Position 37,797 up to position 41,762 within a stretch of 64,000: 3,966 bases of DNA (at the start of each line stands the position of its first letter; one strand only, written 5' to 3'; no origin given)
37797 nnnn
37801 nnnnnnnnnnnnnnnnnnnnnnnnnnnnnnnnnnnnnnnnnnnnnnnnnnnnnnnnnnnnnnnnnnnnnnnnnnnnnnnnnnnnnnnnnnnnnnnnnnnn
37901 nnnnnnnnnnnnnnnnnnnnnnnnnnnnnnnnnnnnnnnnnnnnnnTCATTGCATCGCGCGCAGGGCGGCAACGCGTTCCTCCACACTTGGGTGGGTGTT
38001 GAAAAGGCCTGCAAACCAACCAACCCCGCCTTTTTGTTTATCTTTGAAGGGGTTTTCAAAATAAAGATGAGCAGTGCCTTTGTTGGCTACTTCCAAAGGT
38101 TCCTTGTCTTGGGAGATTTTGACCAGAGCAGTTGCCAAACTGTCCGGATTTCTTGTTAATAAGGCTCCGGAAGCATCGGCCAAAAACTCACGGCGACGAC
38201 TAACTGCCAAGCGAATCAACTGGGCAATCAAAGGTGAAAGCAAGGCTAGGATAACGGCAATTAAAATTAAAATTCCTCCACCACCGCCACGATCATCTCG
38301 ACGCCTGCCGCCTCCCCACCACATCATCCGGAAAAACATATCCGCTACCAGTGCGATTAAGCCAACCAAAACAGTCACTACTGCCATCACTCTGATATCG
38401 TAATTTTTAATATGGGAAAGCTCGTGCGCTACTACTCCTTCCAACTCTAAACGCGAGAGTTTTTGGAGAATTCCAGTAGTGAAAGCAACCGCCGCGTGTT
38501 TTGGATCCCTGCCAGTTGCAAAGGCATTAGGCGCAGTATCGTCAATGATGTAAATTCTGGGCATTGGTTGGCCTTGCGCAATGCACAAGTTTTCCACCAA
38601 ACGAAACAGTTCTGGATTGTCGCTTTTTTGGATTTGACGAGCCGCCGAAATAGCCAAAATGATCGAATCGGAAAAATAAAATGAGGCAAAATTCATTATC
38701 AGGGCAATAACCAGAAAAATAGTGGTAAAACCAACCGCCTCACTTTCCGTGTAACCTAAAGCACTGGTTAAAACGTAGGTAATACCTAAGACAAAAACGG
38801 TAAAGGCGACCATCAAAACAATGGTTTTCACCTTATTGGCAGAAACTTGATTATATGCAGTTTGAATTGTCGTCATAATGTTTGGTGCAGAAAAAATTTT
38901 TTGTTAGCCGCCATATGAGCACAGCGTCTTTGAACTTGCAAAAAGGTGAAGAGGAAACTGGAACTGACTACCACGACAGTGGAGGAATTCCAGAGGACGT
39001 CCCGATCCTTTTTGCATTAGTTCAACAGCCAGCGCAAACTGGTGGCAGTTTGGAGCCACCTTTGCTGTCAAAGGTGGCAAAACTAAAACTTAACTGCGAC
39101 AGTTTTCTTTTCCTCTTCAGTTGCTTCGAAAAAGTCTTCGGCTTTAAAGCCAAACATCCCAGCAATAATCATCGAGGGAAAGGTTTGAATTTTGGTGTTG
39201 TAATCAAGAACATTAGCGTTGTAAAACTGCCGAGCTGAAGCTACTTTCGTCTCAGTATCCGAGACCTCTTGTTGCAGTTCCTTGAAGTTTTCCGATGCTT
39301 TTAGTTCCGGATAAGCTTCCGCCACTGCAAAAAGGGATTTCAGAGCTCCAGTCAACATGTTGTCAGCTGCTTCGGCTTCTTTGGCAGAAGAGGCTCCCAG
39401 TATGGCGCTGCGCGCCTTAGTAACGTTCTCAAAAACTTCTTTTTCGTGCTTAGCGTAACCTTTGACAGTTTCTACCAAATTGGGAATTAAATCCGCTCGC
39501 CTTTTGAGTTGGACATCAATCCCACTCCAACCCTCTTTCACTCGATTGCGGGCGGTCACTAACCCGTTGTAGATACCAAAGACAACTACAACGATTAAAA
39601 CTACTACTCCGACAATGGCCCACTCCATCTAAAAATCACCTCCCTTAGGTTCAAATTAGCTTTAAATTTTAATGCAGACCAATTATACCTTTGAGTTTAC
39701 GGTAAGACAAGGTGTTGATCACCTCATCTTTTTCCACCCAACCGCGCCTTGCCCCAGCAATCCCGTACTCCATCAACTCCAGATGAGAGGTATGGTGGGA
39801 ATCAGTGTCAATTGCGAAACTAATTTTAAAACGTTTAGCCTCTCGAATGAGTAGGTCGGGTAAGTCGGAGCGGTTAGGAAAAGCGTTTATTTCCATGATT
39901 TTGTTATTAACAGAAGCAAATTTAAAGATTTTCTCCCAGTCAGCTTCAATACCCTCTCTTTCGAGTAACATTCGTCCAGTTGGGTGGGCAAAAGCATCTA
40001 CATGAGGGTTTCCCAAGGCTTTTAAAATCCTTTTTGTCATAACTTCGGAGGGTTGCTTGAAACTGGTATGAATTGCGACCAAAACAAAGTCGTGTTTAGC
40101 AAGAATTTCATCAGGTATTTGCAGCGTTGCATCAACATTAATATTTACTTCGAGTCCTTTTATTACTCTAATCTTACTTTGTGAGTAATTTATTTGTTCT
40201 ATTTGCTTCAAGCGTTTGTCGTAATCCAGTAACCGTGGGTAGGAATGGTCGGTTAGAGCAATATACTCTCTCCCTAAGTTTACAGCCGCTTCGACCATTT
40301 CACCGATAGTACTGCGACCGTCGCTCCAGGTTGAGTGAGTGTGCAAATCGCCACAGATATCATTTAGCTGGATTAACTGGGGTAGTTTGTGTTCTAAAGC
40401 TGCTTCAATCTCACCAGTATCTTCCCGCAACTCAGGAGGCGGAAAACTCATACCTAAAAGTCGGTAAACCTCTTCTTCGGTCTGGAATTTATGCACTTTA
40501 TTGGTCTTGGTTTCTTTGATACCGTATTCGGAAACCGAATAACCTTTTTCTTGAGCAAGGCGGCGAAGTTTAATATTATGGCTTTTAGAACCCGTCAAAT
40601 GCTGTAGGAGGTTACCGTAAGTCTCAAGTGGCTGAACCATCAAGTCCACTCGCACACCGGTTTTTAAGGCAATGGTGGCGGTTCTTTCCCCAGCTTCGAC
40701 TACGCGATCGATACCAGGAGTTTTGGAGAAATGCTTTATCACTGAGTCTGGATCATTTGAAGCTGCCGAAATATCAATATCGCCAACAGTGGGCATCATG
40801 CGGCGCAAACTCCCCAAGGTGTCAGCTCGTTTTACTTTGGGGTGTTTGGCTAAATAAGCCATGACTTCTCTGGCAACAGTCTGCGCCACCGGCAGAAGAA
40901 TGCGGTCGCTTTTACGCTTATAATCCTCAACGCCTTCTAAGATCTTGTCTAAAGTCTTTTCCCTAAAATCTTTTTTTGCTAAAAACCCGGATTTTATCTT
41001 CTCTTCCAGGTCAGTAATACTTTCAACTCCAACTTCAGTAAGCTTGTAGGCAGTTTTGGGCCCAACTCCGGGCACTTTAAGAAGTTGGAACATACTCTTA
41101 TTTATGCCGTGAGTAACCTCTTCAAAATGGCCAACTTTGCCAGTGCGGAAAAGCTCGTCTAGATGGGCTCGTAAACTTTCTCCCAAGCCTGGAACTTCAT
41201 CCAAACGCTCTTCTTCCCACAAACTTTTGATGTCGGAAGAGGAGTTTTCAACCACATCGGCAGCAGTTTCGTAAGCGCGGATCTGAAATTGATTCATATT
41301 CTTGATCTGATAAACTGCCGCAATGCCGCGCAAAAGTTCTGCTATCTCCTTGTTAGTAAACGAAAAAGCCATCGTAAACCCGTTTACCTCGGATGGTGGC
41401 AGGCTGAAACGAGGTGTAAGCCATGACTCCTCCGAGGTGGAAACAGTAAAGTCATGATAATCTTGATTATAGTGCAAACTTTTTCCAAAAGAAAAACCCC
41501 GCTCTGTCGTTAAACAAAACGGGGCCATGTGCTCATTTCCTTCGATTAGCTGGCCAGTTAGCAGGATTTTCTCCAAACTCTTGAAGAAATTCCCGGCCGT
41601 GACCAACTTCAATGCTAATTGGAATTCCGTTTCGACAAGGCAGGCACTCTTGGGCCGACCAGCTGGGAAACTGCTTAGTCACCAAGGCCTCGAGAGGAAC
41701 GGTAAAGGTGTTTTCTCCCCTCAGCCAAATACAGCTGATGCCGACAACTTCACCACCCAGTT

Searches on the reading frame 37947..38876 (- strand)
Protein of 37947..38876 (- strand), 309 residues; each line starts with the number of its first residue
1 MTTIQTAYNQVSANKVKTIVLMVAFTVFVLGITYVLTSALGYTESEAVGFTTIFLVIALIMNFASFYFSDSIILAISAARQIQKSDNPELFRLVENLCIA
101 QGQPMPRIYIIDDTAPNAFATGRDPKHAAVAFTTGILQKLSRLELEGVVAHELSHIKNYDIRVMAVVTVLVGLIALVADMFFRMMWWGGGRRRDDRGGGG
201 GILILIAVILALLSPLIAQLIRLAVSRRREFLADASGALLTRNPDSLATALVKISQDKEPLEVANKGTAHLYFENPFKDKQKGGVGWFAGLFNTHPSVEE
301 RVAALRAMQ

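Call 17: search_protein_families(library=pfam, proteins=[window:37947-38876:-], max_evalue=0.001)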
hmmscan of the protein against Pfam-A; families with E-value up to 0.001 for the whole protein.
window:37947-38876:- (309 aa): 1 family
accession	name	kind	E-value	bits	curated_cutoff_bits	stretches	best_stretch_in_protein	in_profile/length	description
PF01435.24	Peptidase_M48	-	6.4e-32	111.3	20.3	1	86-308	3-185/186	Peptidase family M48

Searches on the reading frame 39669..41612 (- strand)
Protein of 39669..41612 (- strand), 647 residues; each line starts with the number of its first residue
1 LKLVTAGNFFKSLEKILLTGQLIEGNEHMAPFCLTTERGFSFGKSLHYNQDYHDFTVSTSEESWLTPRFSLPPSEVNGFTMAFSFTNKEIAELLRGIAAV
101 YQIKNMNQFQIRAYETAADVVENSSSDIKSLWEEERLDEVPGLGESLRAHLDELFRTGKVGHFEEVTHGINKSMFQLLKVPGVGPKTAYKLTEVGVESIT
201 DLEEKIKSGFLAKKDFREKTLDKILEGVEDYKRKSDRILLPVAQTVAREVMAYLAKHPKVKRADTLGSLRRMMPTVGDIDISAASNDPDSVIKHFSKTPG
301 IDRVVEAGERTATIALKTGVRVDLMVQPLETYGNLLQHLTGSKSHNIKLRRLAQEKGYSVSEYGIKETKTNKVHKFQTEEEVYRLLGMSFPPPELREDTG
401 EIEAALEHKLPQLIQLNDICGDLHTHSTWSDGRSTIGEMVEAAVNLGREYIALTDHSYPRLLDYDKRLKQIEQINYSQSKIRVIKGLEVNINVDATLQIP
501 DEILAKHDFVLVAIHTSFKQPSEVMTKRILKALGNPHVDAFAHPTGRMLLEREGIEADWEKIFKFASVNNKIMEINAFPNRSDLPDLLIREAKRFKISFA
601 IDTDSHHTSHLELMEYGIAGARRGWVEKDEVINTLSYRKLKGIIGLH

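Call 17: search_protein_families(library=pfam, proteins=[window:39669-41612:-], max_evalue=0.001)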
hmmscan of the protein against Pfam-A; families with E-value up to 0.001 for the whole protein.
window:39669-41612:- (647 aa): 8 families
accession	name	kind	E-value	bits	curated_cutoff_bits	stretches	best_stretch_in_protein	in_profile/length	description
PF14791.11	DNA_pol_B_thumb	-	3.2e-21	75.4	25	1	336-397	2-63/63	DNA polymerase beta thumb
PF14716.13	HHH_8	-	1e-16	61.5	30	1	86-159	2-72/73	Helix-hairpin-helix domain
PF02811.25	PHP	-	1.2e-11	45.7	26.4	1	422-576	1-162/164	PHP domain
PF14520.12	HHH_5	-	7.4e-09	36.4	27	1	177-229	4-56/57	Helix-hairpin-helix domain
PF00633.29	HHH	-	2.8e-06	27.3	24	1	170-192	6-28/30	Helix-hairpin-helix motif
PF10391.15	DNA_pol_lambd_f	-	2.8e-05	24.3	29.8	1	177-207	3-32/51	Fingers domain of DNA polymerase lambda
PF21999.2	IMS_HHH_1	-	0.00025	21.9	27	0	180-208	3-30/53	DNA polymerase-iota, thumb domain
PF11731.14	Cdd1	-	0.00096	19.7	25.5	0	172-205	3-36/86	Pathogenicity locus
